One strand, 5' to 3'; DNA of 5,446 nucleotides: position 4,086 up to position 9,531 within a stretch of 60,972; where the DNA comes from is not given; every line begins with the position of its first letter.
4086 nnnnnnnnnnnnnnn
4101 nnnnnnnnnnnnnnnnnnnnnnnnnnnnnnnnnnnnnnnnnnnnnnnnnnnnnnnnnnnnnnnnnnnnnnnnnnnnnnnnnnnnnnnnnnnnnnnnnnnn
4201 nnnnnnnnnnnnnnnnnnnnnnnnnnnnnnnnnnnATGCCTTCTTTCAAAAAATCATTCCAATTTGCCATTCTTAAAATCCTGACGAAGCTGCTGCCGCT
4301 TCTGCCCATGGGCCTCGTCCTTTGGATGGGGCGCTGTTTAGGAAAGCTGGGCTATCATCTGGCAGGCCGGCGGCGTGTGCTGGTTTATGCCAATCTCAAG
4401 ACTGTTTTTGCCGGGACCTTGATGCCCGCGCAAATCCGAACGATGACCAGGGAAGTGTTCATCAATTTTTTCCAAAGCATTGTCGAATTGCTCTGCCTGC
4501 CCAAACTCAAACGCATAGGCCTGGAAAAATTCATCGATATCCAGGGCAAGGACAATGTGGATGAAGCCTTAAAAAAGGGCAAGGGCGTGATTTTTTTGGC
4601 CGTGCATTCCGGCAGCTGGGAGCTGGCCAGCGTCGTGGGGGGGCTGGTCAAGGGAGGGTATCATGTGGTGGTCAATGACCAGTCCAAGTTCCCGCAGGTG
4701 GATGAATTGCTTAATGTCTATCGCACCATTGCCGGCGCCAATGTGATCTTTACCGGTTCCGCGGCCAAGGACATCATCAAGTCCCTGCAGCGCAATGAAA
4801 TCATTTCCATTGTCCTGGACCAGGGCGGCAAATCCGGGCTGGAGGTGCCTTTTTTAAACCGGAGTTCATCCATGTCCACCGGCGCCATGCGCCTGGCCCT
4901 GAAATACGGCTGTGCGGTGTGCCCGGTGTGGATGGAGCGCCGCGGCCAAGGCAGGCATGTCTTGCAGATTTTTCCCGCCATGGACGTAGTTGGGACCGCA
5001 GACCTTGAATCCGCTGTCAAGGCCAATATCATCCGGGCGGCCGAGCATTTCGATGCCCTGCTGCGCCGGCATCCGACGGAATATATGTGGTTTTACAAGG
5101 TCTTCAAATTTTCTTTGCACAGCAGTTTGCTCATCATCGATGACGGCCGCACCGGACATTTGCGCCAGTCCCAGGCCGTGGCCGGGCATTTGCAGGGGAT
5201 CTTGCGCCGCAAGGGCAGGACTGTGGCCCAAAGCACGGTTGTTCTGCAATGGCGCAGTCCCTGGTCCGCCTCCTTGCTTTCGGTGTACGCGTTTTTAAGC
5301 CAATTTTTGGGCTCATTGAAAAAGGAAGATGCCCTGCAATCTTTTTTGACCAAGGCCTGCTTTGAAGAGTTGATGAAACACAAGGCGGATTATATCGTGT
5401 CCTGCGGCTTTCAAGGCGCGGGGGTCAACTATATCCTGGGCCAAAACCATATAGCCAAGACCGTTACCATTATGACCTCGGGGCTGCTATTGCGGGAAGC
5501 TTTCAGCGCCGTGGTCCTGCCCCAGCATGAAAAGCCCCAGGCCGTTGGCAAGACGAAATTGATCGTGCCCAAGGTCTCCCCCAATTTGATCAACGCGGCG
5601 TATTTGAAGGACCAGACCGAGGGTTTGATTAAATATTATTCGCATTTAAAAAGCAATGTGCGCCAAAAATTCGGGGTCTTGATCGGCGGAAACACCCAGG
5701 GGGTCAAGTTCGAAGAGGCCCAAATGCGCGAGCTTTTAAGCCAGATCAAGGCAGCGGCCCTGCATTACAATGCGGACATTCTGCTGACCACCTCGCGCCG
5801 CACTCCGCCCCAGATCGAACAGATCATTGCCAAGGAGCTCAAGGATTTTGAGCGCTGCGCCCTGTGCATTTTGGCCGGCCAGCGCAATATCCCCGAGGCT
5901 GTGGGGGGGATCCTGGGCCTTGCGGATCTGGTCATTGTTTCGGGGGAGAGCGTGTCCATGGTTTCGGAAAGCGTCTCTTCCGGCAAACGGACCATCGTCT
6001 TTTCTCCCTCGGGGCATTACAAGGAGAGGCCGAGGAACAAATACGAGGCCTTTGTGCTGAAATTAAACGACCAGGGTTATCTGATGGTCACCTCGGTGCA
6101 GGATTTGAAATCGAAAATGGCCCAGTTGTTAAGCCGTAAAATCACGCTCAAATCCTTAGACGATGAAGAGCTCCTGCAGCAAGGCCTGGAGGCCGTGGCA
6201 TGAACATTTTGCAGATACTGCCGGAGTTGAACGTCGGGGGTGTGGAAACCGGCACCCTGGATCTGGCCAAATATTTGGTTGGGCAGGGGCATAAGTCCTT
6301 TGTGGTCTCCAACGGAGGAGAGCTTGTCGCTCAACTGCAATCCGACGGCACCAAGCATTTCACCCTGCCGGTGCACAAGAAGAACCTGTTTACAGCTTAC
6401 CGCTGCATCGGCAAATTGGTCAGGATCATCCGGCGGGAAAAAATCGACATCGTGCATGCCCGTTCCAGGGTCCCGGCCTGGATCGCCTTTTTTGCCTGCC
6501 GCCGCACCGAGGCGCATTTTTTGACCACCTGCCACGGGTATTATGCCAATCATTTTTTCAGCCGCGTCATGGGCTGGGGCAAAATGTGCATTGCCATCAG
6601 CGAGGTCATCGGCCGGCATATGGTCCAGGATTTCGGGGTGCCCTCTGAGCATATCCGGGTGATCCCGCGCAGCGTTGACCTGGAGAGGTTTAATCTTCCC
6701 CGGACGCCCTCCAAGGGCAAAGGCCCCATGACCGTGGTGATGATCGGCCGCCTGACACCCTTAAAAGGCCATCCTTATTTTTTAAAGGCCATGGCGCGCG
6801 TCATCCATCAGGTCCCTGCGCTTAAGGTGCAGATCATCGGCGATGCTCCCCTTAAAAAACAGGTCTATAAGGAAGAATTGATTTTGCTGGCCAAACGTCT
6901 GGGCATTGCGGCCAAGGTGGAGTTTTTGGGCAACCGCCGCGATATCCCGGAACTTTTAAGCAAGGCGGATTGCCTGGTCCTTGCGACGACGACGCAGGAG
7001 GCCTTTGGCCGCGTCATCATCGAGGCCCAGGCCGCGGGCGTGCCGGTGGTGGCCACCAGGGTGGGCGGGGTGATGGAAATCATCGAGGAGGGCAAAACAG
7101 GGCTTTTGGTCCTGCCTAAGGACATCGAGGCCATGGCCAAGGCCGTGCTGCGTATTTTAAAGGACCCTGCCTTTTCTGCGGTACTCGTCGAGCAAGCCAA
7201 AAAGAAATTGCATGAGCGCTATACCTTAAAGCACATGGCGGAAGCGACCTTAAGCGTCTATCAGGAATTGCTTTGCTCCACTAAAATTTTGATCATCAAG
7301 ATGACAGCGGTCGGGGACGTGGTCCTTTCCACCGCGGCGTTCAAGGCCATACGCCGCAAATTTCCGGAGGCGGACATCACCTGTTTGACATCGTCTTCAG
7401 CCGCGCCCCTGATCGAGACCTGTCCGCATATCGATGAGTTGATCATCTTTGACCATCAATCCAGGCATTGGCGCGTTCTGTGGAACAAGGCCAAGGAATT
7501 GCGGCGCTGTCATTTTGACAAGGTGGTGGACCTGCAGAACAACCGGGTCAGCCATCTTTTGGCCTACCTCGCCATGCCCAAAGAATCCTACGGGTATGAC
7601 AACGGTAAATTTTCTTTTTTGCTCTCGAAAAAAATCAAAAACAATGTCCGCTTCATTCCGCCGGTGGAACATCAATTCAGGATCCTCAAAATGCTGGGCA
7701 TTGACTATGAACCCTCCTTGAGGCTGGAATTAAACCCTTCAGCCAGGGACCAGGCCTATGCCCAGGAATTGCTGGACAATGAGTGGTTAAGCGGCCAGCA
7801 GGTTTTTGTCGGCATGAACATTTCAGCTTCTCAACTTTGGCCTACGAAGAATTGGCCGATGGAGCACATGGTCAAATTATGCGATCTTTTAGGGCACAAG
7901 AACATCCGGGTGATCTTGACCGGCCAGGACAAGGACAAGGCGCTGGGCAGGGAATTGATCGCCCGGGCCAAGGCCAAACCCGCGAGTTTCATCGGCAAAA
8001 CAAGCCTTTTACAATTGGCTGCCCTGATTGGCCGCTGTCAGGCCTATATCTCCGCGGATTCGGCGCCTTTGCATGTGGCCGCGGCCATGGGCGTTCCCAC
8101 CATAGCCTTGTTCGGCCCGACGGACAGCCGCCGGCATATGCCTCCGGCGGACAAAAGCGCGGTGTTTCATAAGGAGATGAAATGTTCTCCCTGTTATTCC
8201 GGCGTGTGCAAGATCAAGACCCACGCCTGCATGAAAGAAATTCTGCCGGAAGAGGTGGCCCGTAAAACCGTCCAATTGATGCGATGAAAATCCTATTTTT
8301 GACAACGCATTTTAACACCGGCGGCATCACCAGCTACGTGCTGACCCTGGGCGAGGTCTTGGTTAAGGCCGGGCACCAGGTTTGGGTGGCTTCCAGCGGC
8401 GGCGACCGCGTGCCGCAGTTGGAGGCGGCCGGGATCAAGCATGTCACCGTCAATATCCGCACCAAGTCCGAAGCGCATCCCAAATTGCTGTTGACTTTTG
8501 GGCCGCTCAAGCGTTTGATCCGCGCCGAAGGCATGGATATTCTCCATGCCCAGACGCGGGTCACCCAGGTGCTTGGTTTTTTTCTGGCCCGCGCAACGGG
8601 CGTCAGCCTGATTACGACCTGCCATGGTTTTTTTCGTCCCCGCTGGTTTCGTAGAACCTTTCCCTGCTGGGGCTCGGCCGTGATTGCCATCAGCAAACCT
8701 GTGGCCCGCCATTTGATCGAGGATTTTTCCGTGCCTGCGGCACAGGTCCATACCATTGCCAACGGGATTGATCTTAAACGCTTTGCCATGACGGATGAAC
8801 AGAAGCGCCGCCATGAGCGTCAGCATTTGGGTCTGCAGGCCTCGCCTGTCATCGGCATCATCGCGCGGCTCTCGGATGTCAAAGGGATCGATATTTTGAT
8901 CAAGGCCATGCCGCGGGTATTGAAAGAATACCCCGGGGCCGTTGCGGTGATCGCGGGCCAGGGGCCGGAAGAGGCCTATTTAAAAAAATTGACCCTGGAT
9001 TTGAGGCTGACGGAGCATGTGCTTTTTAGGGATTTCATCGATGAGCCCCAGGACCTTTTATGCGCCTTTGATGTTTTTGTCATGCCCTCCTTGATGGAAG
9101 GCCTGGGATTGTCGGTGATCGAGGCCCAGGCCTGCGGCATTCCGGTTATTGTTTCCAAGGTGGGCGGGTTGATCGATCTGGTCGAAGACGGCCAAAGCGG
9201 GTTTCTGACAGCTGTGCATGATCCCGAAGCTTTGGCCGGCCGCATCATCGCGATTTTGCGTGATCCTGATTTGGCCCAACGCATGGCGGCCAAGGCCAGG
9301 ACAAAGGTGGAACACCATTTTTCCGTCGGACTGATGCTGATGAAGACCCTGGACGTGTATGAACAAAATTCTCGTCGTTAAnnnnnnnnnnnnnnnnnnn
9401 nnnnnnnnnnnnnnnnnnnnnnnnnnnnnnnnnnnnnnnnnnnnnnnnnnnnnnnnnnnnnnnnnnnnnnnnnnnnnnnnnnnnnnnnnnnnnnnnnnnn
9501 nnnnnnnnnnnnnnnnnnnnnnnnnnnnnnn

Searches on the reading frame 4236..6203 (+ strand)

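Call 18: search_protein_families(library=pfam, proteins=[window:4236-6203:+], max_evalue=0.00001)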
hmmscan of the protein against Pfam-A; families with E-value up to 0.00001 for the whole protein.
window:4236-6203:+ (655 aa): 2 families
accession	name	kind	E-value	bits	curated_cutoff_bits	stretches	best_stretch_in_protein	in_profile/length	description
PF06258.17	Mito_fiss_Elm1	-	7.5e-39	134.1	27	1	307-618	2-277/304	Mitochondrial fission ELM1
PF03279.18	Lip_A_acyltrans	-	1.8e-38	132.9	22.3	1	15-291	21-294/295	Bacterial lipid A biosynthesis acyltransferase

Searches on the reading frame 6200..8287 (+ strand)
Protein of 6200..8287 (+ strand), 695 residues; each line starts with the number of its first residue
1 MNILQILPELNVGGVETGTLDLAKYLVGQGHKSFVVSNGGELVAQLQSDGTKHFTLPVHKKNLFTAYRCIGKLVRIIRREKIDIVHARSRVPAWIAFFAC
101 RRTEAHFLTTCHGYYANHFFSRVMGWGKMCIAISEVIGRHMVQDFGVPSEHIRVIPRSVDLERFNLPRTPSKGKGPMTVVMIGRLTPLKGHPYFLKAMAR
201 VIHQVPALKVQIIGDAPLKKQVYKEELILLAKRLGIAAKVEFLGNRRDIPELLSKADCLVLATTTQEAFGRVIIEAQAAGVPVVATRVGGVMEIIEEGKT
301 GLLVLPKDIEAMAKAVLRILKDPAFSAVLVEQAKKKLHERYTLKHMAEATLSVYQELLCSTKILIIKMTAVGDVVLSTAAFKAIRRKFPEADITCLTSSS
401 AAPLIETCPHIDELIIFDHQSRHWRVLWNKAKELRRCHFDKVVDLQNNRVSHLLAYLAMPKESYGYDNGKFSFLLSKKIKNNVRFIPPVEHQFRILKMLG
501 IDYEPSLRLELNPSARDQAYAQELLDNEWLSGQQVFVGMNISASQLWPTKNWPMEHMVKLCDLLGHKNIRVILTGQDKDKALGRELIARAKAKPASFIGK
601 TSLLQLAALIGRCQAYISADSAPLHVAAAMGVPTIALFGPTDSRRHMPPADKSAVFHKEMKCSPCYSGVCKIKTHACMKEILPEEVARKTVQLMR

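Call 18: search_protein_families(library=pfam, proteins=[window:6200-8287:+], max_evalue=0.00001)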
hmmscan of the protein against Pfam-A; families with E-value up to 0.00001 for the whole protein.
window:6200-8287:+ (695 aa): 8 families
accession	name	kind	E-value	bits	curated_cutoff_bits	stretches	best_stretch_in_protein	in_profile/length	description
PF00534.26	Glycos_transf_1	-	9.3e-42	142.9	26.4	1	170-335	9-171/172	Glycosyl transferases group 1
PF01075.23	Glyco_transf_9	-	1.8e-38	132.7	22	1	431-673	5-244/247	Glycosyltransferase family 9 (heptosyltransferase)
PF13692.12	Glyco_trans_1_4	-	4e-38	131.3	27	1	178-322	3-142/142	Glycosyl transferases group 1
PF13439.12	Glyco_transf_4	-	6.7e-28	98.3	28.5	1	12-163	1-170/170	Glycosyltransferase Family 4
PF20706.3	GT4-conflict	-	8.2e-15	55.1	26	1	151-348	174-383/385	Family 4 Glycosyltransferase in conflict systems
PF13579.12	Glyco_trans_4_4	-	5.7e-13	49.9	29.7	1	13-156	1-156/158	Glycosyl transferase 4-like domain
PF13524.12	Glyco_trans_1_2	-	2.6e-07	31.2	25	1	205-351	12-143/144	Glycosyl transferase-like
PF13477.12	Glyco_trans_4_2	-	7.4e-06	26.6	23.4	0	19-113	13-108/139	Glycosyl transferase 4-like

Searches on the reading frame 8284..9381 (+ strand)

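Call 18: search_protein_families(library=pfam, proteins=[window:8284-9381:+], max_evalue=0.00001)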
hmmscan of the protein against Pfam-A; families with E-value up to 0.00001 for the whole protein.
window:8284-9381:+ (365 aa): 7 families
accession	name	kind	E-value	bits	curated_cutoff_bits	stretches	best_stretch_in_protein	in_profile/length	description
PF00534.26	Glycos_transf_1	-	4e-43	147.3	26.4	1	178-340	5-171/172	Glycosyl transferases group 1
PF13692.12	Glyco_trans_1_4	-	2.9e-37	128.5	27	1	188-327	2-142/142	Glycosyl transferases group 1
PF13439.12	Glyco_transf_4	-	6.3e-28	98.4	28.5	1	13-166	2-170/170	Glycosyltransferase Family 4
PF13579.12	Glyco_trans_4_4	-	9e-17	62.3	29.7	1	13-161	1-158/158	Glycosyl transferase 4-like domain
PF20706.3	GT4-conflict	-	6.8e-16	58.7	26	1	154-345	173-375/385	Family 4 Glycosyltransferase in conflict systems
PF13477.12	Glyco_trans_4_2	-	9.9e-09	35.9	23.4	1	2-115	1-108/139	Glycosyl transferase 4-like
PF13524.12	Glyco_trans_1_2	-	3.7e-08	33.9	25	1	271-347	60-134/144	Glycosyl transferase-like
